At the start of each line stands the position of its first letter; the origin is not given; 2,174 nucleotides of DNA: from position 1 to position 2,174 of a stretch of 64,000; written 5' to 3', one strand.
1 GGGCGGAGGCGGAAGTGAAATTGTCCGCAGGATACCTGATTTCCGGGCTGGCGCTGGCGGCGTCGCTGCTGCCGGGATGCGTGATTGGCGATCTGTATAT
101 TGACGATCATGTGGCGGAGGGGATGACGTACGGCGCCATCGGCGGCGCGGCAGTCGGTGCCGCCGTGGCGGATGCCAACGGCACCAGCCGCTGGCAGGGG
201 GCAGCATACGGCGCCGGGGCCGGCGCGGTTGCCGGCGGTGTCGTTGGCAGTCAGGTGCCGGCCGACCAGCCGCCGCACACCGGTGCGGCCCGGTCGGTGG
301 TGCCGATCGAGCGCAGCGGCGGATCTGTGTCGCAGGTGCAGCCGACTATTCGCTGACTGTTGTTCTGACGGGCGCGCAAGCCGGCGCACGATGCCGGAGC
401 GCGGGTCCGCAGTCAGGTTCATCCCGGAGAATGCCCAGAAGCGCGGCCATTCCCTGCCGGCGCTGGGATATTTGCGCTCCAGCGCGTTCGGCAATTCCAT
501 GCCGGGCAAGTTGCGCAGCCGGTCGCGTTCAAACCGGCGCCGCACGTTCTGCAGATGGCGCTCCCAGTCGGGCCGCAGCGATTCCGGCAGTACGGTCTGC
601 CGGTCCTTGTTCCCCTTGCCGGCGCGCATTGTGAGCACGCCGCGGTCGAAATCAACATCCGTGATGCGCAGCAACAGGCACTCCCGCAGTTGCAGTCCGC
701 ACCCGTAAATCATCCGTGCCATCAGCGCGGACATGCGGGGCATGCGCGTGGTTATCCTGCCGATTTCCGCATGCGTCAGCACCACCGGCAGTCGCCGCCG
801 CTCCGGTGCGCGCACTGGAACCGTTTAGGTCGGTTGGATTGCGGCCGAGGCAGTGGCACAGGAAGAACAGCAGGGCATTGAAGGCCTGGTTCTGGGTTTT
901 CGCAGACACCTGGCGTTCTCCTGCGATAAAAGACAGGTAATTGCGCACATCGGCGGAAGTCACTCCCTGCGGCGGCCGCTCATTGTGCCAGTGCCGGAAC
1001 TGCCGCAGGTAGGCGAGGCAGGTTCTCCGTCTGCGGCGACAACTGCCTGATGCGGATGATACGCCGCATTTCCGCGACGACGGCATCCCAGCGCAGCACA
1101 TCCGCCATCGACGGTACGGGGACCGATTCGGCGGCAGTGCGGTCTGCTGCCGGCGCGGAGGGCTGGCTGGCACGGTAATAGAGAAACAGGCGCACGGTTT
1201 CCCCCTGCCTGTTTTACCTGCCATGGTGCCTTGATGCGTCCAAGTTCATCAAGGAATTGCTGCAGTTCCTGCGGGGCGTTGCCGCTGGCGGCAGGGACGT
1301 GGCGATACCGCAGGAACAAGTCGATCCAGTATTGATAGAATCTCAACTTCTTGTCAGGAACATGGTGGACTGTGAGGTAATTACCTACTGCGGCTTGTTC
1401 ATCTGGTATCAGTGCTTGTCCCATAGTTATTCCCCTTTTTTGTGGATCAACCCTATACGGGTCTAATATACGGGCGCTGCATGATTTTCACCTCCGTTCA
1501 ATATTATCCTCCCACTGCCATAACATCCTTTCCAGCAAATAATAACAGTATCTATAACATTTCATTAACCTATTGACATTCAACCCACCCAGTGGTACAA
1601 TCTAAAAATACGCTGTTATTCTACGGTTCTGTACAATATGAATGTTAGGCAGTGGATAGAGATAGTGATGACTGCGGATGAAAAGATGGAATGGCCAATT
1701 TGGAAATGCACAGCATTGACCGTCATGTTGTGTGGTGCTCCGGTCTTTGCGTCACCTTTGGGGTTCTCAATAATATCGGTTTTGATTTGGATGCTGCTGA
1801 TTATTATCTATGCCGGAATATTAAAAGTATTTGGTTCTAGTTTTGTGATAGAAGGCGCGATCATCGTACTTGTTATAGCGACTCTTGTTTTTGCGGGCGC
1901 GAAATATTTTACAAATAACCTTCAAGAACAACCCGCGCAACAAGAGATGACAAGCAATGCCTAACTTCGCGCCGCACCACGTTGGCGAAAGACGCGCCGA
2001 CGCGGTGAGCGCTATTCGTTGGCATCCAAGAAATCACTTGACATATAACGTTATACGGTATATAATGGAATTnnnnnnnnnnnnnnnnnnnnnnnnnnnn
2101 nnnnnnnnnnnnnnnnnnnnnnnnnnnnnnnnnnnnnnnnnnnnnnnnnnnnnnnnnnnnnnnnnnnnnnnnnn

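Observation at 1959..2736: Pair of paralogous attC-like elements with shared internal sequence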

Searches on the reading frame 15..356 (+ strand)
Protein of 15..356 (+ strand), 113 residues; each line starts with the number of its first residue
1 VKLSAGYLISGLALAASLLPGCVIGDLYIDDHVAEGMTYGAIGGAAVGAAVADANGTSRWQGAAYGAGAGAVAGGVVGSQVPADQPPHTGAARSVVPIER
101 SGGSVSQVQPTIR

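Call 14: search_protein_families(library=ncbifam, proteins=[window:15-356:+], max_evalue=0.01)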
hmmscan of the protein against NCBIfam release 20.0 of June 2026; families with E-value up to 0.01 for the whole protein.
window:15-356:+ (113 aa): 1 family
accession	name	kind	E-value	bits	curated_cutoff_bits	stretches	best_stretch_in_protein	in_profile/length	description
NF053611.1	YiaD_Gzip_OmpA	equivalog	5.1e-08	32.9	175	1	13-83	4-73/206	YiaD family glycine zipper/OmpA-like lipoprotein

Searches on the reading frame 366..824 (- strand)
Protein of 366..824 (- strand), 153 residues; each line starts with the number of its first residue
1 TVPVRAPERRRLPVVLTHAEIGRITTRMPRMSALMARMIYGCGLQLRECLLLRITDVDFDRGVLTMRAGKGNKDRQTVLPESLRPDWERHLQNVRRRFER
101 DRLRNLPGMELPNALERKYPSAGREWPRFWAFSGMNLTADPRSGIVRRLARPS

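Call 14: search_protein_families(library=ncbifam, proteins=[window:366-824:-], max_evalue=0.01)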
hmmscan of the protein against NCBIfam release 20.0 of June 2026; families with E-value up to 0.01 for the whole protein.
window:366-824:- (153 aa): 7 families
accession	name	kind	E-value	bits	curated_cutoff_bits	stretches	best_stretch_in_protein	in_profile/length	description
TIGR02249.1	integrase_gron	subfamily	2.6e-42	145.3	265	1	4-148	90-234/315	integron integrase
NF011946.0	PRK15417.1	equivalog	1.9e-38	132.5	435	1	8-148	109-249/337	integron integrase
NF040815.2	recomb_XerA_Arch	equivalog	9.3e-11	41.8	220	1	8-93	88-174/263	site-specific tyrosine recombinase/integron integrase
TIGR02224.1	recomb_XerC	equivalog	2.1e-09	37.2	335.15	1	8-100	99-197/295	tyrosine recombinase XerC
NF001399.0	PRK00283.1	subfamily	1.1e-08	34.7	279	1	8-101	106-204/300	tyrosine recombinase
TIGR02225.1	recomb_XerD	equivalog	2.4e-08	33.7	329.6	1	9-100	97-193/290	site-specific tyrosine recombinase XerD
NF002331.0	PRK01287.1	subfamily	2.9e-08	33.1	371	1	30-97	163-229/365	site-specific tyrosine recombinase XerC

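Call 29: find_homologous_proteins(query=window:366-824:-, max_evalue=1e-10)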
Query window:366-824:- (153 aa): 319 proteins with E <= 1e-10 among 400 candidates; the best 120 are listed.
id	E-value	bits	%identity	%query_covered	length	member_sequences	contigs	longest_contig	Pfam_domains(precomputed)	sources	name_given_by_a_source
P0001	2.9e-48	182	60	95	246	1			PF00589.28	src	-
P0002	1.6e-42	163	52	97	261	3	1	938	PF13495.13,PF00589.28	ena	-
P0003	1.8e-42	163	51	95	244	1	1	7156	PF00589.28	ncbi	-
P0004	3.6e-42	162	53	95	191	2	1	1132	PF00589.28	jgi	jgi:integrase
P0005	7.7e-42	161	54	93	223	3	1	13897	PF00589.28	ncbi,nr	ncbi:MAG: integron integrase, partial [Nitrospirae bacterium]|nr:integron integrase [Nitrospirota ba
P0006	9.2e-41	157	54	97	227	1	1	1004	PF00589.28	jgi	-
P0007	2.6e-40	156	54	95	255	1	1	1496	PF13495.13,PF00589.28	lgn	-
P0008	7.4e-38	148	52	95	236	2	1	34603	PF00589.28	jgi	jgi:integron integrase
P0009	3.3e-37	146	49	90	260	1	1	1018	PF13495.13,PF00589.28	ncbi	-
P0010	3.7e-36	142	50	95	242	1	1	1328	PF00589.28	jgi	jgi:integron integrase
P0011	5.1e-36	142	57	75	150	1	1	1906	PF00589.28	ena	-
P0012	1.8e-35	140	76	56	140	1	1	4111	-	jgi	jgi:hypothetical protein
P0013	6.3e-35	138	50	95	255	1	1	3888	PF00589.28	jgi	jgi:integron integrase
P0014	9.0e-35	138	66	63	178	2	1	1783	PF00589.28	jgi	-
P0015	2.6e-34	136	49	95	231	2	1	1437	PF00589.28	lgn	-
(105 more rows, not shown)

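Call 59: find_encoding_contigs(protein=P0003, flank=8000, max_places=3)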
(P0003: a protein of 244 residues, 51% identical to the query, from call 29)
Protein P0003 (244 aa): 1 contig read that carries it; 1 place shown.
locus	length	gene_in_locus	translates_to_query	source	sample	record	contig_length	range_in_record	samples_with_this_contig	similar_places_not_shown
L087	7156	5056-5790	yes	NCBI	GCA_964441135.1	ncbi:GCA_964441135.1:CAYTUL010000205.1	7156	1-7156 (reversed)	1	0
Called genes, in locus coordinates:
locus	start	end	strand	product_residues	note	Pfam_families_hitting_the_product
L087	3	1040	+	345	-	?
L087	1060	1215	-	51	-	PF04945:YHS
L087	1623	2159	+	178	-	-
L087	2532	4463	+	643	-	PF00069:Pkinase, PF07714:PK_Tyr_Ser-Thr, PF03781:FGE-sulfatase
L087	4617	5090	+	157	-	PF13495:Phage_int_SAM_4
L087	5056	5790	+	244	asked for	PF00589:Phage_integrase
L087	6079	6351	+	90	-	PF04365:BrnT_toxin (weak)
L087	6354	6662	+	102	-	PF12441:CopG_antitoxin (weak), PF14384:BrnA_antitoxin (faint)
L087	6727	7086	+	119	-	-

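Call 60: find_encoding_contigs(protein=P0012, flank=8000, max_places=3)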
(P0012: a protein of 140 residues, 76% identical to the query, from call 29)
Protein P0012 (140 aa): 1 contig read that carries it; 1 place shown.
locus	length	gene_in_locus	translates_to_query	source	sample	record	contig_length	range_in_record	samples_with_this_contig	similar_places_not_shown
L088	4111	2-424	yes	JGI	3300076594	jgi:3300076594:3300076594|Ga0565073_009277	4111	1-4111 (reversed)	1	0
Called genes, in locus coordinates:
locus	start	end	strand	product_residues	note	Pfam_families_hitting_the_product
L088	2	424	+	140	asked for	?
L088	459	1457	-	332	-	PF13102:Phage_int_SAM_5 (faint), PF13495:Phage_int_SAM_4 (weak), PF02899:Phage_int_SAM_1, PF00589:Phage_integrase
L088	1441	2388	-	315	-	PF00589:Phage_integrase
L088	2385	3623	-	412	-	PF13495:Phage_int_SAM_4 (faint), PF02899:Phage_int_SAM_1 (weak), PF00589:Phage_integrase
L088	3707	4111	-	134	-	?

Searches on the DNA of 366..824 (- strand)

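Call 61: search_with_rna_model(model_id=R1, sources=[L087, L088, L086], max_evalue=1, filters=off)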
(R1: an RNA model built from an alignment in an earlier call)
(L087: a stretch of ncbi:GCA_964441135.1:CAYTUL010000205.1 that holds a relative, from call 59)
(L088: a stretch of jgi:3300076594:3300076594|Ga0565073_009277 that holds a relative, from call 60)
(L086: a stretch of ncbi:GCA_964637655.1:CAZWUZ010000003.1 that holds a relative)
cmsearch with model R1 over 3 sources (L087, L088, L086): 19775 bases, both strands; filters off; matches with E-value up to 1: 6.
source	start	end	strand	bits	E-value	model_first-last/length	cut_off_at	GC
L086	1683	1726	-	20.2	0.00089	11-49/61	no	0.77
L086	4446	4480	-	16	0.013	11-50/61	no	0.86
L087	4570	4596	-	10.8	0.33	1-61/61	no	0.19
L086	323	364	+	9.8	0.61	11-50/61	no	0.83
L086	426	500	+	9.6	0.72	14-46/61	no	0.71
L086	6347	6405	-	9.2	0.92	1-61/61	no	0.73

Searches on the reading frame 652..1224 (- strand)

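Call 8: search_protein_families(library=pfam, proteins=[window:652-1224:-], max_evalue=0.01)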
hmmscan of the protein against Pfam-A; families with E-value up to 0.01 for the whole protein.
window:652-1224:- (190 aa): 1 family
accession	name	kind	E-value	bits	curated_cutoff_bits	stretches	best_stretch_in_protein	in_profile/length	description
PF13495.12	Phage_int_SAM_4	-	7.8e-14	52.3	27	1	70-128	23-81/85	Phage integrase, N-terminal SAM-like domain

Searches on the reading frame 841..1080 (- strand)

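Call 14: search_protein_families(library=ncbifam, proteins=[window:841-1080:-], max_evalue=0.01)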
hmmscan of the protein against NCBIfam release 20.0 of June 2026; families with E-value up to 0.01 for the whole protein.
window:841-1080:- (80 aa): 2 families
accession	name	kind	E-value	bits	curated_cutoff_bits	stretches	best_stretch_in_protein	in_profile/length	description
TIGR02249.1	integrase_gron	subfamily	3.9e-10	39.6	265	1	18-78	19-79/315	integron integrase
NF011946.0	PRK15417.1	equivalog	1.2e-09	37.8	435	1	19-78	35-94/337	integron integrase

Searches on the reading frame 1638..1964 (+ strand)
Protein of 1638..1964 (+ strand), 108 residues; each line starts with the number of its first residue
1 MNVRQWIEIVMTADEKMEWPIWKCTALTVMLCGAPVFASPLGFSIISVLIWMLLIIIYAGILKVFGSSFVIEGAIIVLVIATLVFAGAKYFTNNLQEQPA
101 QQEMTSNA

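Call 8: search_protein_families(library=pfam, proteins=[window:1638-1964:+], max_evalue=0.01)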
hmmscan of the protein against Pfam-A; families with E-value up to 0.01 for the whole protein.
window:1638-1964:+ (108 aa): 0 families

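Call 14: search_protein_families(library=ncbifam, proteins=[window:1638-1964:+], max_evalue=0.01)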
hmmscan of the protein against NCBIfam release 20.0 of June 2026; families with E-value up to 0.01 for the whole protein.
window:1638-1964:+ (108 aa): 0 families

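Call 67: search_protein_families(library=padloc, proteins=[window:1638-1964:+], max_evalue=0.01)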
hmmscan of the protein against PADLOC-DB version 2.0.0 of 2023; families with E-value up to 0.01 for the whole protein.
window:1638-1964:+ (108 aa): 0 families

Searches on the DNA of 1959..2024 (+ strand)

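Call 71: search_dna_similar(query=window:1959-2024:+, collection=plasmids, mode=distant, max_evalue=1, max_rows=10)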
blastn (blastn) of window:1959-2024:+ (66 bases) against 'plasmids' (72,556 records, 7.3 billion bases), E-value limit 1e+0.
Records with a match: 2; places in all: 2; records where one place covers at least 80% of the query: 0.
Best place of each record, by identity: 90-95% 1; 80-90% 1.
By first word of the organism name: Methylobacterium 1; Halarchaeum 1.
By predicted mobility (MOB-suite, as given by PLSDB): non-mobilizable 2.
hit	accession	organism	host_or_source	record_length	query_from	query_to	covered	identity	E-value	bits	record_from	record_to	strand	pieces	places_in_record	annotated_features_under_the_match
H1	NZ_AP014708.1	Methylobacterium aquaticum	-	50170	13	50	58%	84.2%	4e-1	40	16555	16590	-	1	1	hypothetical protein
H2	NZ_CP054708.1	Halarchaeum sp. CBA1220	solar salt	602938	33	61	44%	90.3%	1e-1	41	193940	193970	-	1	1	aldehyde dehydrogenase family protein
